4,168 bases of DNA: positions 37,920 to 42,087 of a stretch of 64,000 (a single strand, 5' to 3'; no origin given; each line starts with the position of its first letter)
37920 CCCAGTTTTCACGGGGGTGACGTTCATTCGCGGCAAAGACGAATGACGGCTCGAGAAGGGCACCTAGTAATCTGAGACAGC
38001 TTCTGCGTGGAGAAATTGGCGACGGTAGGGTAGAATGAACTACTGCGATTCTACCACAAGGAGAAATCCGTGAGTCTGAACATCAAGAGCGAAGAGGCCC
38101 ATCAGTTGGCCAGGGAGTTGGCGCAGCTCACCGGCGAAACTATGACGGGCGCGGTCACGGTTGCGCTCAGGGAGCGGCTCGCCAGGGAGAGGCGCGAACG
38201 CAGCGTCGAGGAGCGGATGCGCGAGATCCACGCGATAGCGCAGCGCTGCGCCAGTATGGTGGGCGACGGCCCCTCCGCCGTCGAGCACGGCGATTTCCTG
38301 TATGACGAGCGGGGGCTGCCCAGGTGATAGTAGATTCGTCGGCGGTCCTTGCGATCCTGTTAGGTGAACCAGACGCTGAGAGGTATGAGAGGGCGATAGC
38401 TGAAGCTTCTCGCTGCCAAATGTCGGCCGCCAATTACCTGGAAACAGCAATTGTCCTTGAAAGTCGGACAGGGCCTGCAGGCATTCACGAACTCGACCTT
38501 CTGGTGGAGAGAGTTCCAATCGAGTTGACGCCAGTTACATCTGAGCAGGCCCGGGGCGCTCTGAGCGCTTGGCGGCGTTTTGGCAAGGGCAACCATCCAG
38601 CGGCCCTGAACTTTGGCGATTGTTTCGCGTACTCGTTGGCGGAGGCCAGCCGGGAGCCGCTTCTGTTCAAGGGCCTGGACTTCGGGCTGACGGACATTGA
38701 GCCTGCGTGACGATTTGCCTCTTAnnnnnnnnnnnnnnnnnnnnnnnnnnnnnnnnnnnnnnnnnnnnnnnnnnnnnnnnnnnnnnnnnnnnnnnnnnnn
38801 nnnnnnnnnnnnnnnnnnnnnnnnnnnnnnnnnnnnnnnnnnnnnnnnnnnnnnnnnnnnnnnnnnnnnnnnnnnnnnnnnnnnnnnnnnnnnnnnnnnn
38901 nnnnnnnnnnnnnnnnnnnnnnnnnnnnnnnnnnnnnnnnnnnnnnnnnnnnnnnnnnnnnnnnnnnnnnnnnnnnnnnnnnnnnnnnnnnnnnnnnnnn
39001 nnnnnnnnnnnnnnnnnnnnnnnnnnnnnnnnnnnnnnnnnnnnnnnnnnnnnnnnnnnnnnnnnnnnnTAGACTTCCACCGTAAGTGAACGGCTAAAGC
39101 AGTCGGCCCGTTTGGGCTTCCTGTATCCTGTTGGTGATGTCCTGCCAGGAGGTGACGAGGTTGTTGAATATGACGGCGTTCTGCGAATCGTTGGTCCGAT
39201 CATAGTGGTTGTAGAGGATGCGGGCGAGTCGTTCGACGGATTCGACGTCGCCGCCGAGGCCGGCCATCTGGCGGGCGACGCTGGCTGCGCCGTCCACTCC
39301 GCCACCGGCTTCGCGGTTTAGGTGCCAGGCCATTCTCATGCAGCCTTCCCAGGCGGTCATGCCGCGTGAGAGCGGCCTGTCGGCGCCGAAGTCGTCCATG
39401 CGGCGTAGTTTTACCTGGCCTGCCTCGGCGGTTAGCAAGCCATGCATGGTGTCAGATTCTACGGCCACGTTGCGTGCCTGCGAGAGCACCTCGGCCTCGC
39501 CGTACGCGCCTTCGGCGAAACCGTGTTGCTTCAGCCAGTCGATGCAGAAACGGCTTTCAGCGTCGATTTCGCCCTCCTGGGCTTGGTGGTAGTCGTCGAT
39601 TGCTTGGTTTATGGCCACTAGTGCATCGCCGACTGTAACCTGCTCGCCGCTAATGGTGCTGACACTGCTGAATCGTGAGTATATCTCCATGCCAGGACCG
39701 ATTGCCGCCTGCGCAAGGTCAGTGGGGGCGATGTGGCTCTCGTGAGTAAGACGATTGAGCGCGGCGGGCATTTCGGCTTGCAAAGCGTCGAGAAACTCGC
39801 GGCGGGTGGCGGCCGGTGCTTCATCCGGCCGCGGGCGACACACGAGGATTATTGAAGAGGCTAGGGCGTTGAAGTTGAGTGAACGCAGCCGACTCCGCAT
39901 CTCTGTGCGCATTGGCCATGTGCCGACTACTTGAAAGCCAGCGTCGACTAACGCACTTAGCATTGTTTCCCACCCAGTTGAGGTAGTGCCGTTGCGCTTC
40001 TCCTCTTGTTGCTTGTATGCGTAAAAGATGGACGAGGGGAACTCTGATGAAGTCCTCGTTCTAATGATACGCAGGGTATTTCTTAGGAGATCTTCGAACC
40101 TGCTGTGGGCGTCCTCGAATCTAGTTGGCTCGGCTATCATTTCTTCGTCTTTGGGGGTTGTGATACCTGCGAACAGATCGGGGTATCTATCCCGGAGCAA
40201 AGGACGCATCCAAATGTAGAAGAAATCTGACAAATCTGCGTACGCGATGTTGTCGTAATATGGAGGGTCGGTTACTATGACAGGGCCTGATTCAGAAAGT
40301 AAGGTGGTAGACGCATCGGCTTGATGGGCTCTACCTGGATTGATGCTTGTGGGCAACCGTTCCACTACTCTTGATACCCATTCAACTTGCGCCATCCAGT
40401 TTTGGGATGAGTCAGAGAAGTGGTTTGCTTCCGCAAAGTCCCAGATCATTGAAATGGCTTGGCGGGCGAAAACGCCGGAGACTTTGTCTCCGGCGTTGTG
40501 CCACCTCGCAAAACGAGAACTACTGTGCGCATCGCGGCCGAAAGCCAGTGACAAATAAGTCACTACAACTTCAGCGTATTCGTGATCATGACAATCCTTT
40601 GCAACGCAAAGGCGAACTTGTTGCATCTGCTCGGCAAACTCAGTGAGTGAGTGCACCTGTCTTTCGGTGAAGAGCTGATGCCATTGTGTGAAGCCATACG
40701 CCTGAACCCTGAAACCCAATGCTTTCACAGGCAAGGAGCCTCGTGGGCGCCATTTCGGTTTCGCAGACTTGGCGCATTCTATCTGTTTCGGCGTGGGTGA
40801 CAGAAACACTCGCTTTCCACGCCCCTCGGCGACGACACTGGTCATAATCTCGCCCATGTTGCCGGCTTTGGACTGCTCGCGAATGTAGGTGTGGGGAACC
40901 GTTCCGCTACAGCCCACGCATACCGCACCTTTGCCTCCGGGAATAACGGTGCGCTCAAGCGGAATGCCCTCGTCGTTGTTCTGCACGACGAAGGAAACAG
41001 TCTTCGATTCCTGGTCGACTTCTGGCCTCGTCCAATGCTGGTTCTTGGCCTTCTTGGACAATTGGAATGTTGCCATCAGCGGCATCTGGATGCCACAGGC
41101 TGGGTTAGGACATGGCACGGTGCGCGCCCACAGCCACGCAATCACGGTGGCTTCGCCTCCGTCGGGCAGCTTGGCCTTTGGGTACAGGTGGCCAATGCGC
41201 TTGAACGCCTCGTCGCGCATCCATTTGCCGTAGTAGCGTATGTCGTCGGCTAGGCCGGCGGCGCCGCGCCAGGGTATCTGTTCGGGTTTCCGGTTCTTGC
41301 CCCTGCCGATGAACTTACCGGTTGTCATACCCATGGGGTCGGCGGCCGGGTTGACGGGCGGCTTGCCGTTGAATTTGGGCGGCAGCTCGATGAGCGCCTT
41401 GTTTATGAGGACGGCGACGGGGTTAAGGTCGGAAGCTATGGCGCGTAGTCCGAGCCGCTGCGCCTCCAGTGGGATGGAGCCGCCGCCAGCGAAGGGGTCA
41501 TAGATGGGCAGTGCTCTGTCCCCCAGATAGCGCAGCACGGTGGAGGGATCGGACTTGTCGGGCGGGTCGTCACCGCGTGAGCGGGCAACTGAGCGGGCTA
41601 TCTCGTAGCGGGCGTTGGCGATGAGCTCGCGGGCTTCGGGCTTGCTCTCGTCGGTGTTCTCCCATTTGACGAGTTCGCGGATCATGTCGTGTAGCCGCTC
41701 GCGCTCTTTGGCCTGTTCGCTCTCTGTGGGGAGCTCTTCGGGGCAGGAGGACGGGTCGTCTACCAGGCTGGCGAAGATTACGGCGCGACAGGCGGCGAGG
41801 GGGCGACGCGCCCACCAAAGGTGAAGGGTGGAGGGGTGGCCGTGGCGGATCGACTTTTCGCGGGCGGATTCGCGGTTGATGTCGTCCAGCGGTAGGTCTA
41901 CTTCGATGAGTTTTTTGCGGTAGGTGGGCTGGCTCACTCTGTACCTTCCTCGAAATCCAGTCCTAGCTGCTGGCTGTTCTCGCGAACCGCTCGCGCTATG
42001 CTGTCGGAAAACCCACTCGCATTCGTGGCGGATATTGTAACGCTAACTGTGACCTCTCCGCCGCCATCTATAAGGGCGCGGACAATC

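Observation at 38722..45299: Compact three-gene operon: HEPN-DUF499 ATPase, DUF1156 methyltransferase and GIY-YIG nuclease, a candidate methylation-linked defence system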

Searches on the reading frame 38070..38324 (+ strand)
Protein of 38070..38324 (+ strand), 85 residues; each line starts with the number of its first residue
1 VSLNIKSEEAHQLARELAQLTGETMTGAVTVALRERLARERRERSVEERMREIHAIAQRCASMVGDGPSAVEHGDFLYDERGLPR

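Call 3: search_protein_families(library=pfam, proteins=[window:38070-38324:+], max_evalue=0.01)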
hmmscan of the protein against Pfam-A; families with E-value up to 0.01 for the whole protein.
window:38070-38324:+ (85 aa): 1 family
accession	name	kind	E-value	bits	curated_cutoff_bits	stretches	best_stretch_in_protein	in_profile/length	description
PF07704.17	PSK_trans_fac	-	2.4e-26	92.9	28.3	1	1-84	1-82/82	Rv0623-like transcription factor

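Call 4: search_protein_families(library=padloc, proteins=[window:38070-38324:+], max_evalue=0.01)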
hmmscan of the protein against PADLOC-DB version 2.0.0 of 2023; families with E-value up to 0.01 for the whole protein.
window:38070-38324:+ (85 aa): 0 families

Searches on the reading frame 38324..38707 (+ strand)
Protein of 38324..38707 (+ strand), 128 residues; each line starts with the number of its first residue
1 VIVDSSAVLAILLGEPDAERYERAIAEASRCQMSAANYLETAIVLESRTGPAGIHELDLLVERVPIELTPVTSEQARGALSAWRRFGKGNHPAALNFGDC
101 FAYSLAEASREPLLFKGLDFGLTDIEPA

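Call 3: search_protein_families(library=pfam, proteins=[window:38324-38707:+], max_evalue=0.01)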
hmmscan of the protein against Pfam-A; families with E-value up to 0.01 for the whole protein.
window:38324-38707:+ (128 aa): 1 family
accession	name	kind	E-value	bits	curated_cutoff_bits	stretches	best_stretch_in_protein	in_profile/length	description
PF01850.27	PIN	-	4.5e-15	56.8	23.6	1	1-120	1-114/120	PIN domain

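Call 4: search_protein_families(library=padloc, proteins=[window:38324-38707:+], max_evalue=0.01)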
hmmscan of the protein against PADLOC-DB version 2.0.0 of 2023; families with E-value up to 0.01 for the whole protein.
window:38324-38707:+ (128 aa): 0 families

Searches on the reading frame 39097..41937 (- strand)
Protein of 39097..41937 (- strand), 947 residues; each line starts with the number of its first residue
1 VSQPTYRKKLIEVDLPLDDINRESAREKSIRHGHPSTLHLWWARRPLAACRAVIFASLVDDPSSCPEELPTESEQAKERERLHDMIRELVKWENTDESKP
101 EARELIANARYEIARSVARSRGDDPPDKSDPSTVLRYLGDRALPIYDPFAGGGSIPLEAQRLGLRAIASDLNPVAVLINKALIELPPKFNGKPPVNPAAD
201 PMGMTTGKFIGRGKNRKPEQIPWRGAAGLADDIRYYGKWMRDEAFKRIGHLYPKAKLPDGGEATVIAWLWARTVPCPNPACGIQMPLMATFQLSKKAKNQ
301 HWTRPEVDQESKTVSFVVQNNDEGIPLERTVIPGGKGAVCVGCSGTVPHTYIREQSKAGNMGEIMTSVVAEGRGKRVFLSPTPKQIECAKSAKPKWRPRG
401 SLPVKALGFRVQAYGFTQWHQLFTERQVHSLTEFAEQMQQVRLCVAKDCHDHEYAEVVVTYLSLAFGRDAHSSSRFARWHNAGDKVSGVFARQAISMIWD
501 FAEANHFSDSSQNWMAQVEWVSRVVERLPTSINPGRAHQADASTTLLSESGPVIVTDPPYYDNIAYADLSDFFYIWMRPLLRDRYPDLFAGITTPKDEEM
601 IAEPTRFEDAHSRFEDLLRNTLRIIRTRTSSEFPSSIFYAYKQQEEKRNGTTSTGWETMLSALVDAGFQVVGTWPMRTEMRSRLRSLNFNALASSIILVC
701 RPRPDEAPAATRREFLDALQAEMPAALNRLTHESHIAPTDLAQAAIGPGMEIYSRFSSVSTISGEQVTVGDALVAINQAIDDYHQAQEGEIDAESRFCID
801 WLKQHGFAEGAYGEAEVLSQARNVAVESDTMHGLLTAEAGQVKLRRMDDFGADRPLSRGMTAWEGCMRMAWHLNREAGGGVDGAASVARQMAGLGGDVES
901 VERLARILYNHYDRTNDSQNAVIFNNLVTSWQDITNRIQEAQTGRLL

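Call 3: search_protein_families(library=pfam, proteins=[window:39097-41937:-], max_evalue=0.01)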
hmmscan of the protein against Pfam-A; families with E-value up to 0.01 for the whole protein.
window:39097-41937:- (947 aa): 3 families
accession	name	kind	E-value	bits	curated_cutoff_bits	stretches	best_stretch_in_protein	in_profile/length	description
PF06634.17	DUF1156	-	8.5e-32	109.6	24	1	15-84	2-72/73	Protein of unknown function (DUF1156)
PF02086.21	MethyltransfD12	-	0.00012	22.3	22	1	145-184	24-63/253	D12 class N6 adenine-specific DNA methyltransferase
PF01170.24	UPF0020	-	0.001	19.2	22.3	0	143-168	30-55/197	RMKL-like, methyltransferase domain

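Call 4: search_protein_families(library=padloc, proteins=[window:39097-41937:-], max_evalue=0.01)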
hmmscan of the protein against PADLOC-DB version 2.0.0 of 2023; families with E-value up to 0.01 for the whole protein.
window:39097-41937:- (947 aa): 16 families
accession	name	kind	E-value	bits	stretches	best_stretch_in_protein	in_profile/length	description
PDLC00660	HmaB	-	3.3e-285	946.7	1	6-942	7-957/967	DNA-adenine methylase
PDLC00661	HmaB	-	1.5e-283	941.2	1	7-942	7-963/973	DNA-adenine methylase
PDLC03233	MTase_II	-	8.3e-32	108.6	2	245-737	190-682/731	Type II methyltransferase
PDLC03352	MTase_II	-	5.9e-30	101.8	2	417-583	413-598/1023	Type II methyltransferase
PDLC02189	DUF1156_MTase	-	8.6e-30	101.6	3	412-578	435-574/944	-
PDLC03314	MTase_II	-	2e-13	47.4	2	414-707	435-683/944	Type II methyltransferase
PDLC02541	PglX|PglXI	-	9.5e-07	25.3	1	392-578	352-521/919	PglXI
PDLC03322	MTase_II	-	1.1e-06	25.7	1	140-181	63-104/446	Type II methyltransferase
PDLC03364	MTase_II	-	0.00041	17.4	1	144-182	61-99/380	Type II methyltransferase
PDLC03319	MTase_II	-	0.00042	17.2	1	142-184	24-66/503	Type II methyltransferase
PDLC03367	MTase_II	-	0.00098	15.5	1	145-188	45-87/633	Type II methyltransferase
PDLC03325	MTase_II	-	0.0011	15.8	1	145-181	95-131/426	Type II methyltransferase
PDLC03224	MTase_II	-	0.0015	15.5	1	145-181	97-133/481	Type II methyltransferase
PDLC03380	MTase_II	-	0.0029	14.9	0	140-182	55-97/393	Type II methyltransferase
PDLC03345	MTase_II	-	0.0033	13.8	1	145-185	52-92/581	Type II methyltransferase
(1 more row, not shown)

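Call 65: search_protein_families(library=ncbifam, proteins=[window:39097-41937:-], max_evalue=0.01)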
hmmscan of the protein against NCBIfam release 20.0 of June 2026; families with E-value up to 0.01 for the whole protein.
window:39097-41937:- (947 aa): 1 family
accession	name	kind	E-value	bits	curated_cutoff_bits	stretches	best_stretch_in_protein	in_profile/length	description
NF042963.1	DUF1156_antiphage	equivalog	1.8e-39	135.6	1000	3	412-587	456-610/960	anti-phage-associated DUF1156 domain-containing protein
